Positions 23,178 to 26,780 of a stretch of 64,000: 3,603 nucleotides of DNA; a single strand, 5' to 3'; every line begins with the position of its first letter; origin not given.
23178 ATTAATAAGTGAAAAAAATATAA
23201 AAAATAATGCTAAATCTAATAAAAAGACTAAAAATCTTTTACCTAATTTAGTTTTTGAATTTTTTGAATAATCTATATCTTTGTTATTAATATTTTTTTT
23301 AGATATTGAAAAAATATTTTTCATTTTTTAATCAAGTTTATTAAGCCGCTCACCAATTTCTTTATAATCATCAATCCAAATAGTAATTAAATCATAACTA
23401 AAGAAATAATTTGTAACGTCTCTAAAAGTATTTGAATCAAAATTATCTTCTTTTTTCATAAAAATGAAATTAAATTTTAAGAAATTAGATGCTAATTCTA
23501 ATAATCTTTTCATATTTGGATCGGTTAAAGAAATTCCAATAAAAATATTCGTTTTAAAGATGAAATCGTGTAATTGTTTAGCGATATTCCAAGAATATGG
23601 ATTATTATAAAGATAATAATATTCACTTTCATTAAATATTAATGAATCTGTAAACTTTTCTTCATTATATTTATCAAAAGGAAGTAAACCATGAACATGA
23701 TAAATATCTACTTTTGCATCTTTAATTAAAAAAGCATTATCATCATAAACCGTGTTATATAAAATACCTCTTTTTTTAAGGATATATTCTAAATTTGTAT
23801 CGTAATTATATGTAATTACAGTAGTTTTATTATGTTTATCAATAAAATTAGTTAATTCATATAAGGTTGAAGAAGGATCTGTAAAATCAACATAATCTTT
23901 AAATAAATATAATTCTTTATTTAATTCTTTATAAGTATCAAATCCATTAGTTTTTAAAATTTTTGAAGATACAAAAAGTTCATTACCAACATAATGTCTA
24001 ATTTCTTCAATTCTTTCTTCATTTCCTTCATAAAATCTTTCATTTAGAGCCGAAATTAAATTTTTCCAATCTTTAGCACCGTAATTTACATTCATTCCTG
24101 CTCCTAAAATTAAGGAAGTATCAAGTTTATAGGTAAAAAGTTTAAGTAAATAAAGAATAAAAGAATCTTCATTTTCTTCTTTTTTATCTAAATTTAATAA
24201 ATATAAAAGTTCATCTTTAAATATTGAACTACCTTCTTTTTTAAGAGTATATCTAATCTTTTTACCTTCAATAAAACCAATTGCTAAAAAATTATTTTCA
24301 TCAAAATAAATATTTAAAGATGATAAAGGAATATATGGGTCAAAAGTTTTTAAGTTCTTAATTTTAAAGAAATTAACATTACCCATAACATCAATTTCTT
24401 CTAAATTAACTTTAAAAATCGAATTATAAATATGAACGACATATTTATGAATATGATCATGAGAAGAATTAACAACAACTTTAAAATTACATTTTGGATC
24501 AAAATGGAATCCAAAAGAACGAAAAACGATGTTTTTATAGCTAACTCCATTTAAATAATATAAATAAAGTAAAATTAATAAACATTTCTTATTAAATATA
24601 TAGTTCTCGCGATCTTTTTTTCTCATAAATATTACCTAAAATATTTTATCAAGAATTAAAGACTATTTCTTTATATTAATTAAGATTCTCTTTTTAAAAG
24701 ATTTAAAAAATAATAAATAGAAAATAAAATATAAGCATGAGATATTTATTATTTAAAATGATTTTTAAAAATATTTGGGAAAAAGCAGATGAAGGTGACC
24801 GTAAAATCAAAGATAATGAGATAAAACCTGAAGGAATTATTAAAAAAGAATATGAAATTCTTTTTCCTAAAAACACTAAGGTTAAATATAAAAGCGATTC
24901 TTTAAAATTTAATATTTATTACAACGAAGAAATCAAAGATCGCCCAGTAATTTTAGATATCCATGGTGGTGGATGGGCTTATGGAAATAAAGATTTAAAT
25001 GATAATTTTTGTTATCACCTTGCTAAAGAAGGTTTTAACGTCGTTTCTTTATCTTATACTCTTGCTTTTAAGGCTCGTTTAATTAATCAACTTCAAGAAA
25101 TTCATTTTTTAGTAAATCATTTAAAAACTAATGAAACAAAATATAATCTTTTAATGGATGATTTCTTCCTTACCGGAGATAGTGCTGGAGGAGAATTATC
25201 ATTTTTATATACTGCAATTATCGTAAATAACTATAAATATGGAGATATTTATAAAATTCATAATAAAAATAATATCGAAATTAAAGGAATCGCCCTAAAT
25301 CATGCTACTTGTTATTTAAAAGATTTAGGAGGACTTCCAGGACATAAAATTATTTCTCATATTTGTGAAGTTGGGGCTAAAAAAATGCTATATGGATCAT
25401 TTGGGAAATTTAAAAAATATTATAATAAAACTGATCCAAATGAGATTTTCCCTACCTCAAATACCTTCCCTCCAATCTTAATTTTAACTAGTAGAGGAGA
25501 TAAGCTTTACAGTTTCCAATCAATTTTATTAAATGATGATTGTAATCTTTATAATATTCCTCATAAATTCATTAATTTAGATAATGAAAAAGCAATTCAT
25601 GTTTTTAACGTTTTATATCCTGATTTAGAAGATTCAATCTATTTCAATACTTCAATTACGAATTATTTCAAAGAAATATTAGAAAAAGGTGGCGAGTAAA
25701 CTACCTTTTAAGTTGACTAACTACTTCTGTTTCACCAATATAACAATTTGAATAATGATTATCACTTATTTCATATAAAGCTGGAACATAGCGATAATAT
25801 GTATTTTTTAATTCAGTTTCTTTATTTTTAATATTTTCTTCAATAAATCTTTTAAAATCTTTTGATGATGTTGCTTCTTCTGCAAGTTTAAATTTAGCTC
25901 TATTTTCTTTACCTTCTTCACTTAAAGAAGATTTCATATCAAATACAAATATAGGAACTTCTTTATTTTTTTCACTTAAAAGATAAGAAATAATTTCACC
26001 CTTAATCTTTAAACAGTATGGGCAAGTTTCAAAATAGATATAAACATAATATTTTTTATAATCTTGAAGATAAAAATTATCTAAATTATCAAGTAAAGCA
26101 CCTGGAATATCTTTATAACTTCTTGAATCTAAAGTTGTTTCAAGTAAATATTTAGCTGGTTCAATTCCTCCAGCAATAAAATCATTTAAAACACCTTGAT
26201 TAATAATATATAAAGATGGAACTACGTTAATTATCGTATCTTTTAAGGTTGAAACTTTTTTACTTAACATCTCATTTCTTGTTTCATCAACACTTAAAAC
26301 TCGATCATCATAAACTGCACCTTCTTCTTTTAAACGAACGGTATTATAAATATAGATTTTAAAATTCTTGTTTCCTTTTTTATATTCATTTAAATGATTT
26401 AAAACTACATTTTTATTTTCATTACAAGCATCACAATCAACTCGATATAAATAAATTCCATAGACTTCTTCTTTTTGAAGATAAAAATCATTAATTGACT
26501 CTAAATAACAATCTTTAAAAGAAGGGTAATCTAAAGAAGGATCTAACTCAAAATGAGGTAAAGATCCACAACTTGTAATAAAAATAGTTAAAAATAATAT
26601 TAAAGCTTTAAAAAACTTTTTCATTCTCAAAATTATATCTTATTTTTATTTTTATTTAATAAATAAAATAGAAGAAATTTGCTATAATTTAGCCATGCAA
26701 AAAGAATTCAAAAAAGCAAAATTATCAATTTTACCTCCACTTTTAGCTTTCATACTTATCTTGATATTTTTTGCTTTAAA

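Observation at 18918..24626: Candidate undescribed defence-like system: SIR2_2-domain protein in an operon with four tandem diverged RDD-family membrane paralogs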

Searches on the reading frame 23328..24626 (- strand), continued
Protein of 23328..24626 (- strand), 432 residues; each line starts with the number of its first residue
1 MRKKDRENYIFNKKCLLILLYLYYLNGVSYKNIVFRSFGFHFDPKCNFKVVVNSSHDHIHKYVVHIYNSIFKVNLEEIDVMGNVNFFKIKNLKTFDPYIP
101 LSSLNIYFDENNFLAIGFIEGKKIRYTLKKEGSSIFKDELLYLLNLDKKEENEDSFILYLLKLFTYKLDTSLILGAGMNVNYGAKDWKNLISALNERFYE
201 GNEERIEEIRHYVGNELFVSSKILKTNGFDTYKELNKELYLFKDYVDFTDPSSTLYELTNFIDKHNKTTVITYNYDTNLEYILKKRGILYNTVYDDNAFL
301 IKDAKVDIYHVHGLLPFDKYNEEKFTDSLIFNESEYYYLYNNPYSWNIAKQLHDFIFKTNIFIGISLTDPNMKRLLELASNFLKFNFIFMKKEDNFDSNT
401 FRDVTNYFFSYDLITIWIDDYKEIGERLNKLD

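Call 71: find_related_loci(query=A1, collection=viral_contigs, flank=8000)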
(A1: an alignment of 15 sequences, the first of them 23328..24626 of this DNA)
Query A1 (432 aa) in viral_contigs; peptide patterns used: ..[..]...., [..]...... (x = any residue, [..] = any of these).
591 stretches matched a pattern, but none encodes a relative of the query by tblastn (E <= 1e-3).

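Call 87: search_protein_families(library=phrogs, proteins=[window:23328-24626:-], max_evalue=0.01)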
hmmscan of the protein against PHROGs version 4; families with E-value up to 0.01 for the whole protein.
window:23328-24626:- (432 aa): 0 families

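Call 98: search_dna_similar(query=window:23328-24626:-, collection=plasmids, mode=protein, max_rows=8)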
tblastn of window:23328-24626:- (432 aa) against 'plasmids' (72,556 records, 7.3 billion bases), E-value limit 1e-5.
Records with a match: 4; places in all: 4; records where one place covers at least 80% of the query: 0.
Best place of each record, by identity: <60% 4.
By first word of the organism name: Klebsiella 1; Cupriavidus 1; Lysinibacillus 1; Bacteroides 1.
By predicted mobility (MOB-suite, as given by PLSDB): non-mobilizable 3; mobilizable 1.
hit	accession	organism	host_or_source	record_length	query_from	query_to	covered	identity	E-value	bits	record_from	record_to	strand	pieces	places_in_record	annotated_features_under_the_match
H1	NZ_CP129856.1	Klebsiella pneumoniae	Homo sapiens,whole organism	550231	157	392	55%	29.0%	7e-17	91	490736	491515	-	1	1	SIR2 family protein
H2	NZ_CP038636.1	Cupriavidus oxalaticus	whole organism,sewage sludge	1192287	171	431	60%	22.3%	2e-11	74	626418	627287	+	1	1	none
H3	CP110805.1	Lysinibacillus sp. MHQ-1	pure culture,river water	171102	254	379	24%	42.2%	1e-8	86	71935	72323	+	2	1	SIR2 family protein | hypothetical protein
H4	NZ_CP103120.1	Bacteroides thetaiotaomicron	Homo sapiens,cell culture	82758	251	381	30%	32.7%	6e-8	63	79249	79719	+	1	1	none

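Call 99: search_dna_similar(query=window:23328-24626:-, collection=phages, mode=protein, max_rows=8)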
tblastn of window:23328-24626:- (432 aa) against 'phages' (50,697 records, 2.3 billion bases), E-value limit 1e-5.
Records with a match: 1; places in all: 1; records where one place covers at least 80% of the query: 0.
Best place of each record, by identity: <60% 1.
By first word of the organism name: Bacteriophage 1.
By host as written in the record: - 1.
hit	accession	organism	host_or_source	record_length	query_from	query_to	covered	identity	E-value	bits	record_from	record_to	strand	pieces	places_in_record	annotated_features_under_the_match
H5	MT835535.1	Bacteriophage sp.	human fecal samples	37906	249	380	31%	29.5%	5e-7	58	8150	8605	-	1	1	record has no annotation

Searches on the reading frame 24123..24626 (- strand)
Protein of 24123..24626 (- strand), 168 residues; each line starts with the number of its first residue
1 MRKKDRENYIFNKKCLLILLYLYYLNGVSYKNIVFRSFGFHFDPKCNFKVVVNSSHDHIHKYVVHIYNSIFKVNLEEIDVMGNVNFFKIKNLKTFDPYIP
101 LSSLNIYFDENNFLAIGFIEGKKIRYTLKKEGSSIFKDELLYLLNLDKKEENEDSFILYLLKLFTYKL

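Call 54: predict_structure(alignment_id=A5)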
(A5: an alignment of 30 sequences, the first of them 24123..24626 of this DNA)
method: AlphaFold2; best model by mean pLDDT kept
length: 168 residues; sequences in the alignment: 30
mean_pLDDT: 85.8   pTM: 0.83
mean pLDDT of the five models: 85.8, 85.0, 84.9, 83.9, 83.5
residues with pLDDT >= 90: 89; 70-90: 58; 50-70: 18; < 50: 3
segments of 3 or more residues with pLDDT < 50: 39-41
pLDDT, mean of each block of 10 residues (from residue 1): 85 93 91 76 73 85 92 91 94 92 95 93 88 60 79 85 87
secondary structure, 60 per line:
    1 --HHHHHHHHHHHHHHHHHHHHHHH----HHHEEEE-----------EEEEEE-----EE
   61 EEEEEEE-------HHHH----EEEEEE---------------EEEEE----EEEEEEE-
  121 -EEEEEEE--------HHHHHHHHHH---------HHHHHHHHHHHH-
elements in order: H3-25 E33-36 E48-53 E59-67 H75-78 E83-88 E104-108 E113-119 E122-128 H137-146 H156-167

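Call 89: fold_search(model_id=the predicted structure, library=pdb)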
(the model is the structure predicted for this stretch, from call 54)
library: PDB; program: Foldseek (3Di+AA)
matches with E <= 10: 578; with E <= 0.001: 0
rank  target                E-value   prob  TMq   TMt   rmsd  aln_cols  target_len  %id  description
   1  2czr                  1.9e-01  0.10  0.23  0.19  13.6       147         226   11  Crystal structure of TBP-interacting protein (Tk-TIP26) and implications for its inhibition mechanism of the interaction (released 2006-02-14)
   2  2kkn_MODEL_1_A        2.1e-01  0.21  0.26  0.27   6.1        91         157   10  Solution NMR structure of Themotoga maritima protein TM1076: Northeast Structural Genomics Consortium target V (released 2009-10-06)
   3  2g3w_B                2.9e-01  0.13  0.24  0.23  12.6       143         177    6  The Crystal Structure of YaeQ Protein from Xanthomonas axonopodis pv. citri (released 2007-02-27)
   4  6g2d_B                3.1e-01  0.23  0.32  0.11   8.2       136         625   10  Citrate-induced acetyl-CoA carboxylase (ACC-Cit) filament at 5.4 A resolution (released 2018-06-13)
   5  8yaq_A                3.3e-01  0.06  0.14  0.04  12.0        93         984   16  Cryo-EM structure of cellodextrin phosphorylase from Clostridium thermocellum with cellodextrin ligands (released 2025-02-12)
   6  7ucs_A                4.3e-01  0.05  0.16  0.20  17.4       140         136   10  The Crystal Structure of Domain-Swapped Dimer Q108K:T51D:A28C:L36C:F57:H:H:H:R58 Mutant of hCRBPII with Histidine Inse (released 2023-10-18)
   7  3c0u_A                4.9e-01  0.07  0.21  0.20  13.9       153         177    8  Crystal structure of E.coli yaeQ protein (released 2008-01-29)
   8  6ea6_B                4.9e-01  0.06  0.16  0.14  13.0       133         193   10  Structure of VACV poxin 2'3' cGAMP-specific nuclease (released 2019-02-06)
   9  5tue_A                4.9e-01  0.04  0.14  0.07  16.8       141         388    7  Crystal structure of tetracycline destructase Tet(50) (released 2017-05-10)
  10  6ea8_A                5.5e-01  0.05  0.16  0.14  14.7       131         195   11  Structure of VACV poxin in pre-reactive state with nonhydrolyzable 2'3' cGAMP (released 2019-02-06)
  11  7eep_M                5.9e-01  0.08  0.16  0.15  10.0        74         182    8  Cyanophage Pam1 portal-adaptor complex (released 2021-10-20)
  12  8orv                  5.9e-01  0.06  0.16  0.14  12.5       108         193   12  Crystal structure of monkeypox virus poxin in complex with the STING agonist MD1203 (released 2023-12-20)
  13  2cv8_B                6.3e-01  0.06  0.16  0.15  13.6        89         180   10  Crystal structure of tRNA-intron endonuclease from Sulfolobus tokodaii (released 2005-12-01)
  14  8hnu_A                6.3e-01  0.04  0.13  0.04  12.4        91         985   19  Cellodextrin phosphorylase stable variant from Clostridium thermocellum (released 2023-12-13)
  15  8twf_A                6.3e-01  0.03  0.12  0.06  17.5       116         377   10  Crystal structure of tetracycline destructase Tet(56-3) (released 2024-07-03)
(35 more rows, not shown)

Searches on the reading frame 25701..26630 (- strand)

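Call 30: search_protein_families(library=pfam, proteins=[window:25701-26630:-], max_evalue=0.001)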
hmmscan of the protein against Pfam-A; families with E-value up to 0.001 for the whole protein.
window:25701-26630:- (309 aa): 1 family
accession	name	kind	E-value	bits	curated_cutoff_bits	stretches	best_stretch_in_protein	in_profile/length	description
PF13098.12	Thioredoxin_2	-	4.2e-05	24.3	27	0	61-161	12-99/104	Thioredoxin-like domain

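Call 90: search_protein_families(library=padloc, proteins=[window:25701-26630:-], max_evalue=0.001)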
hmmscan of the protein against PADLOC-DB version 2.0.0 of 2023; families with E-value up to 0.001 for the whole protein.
window:25701-26630:- (309 aa): 0 families
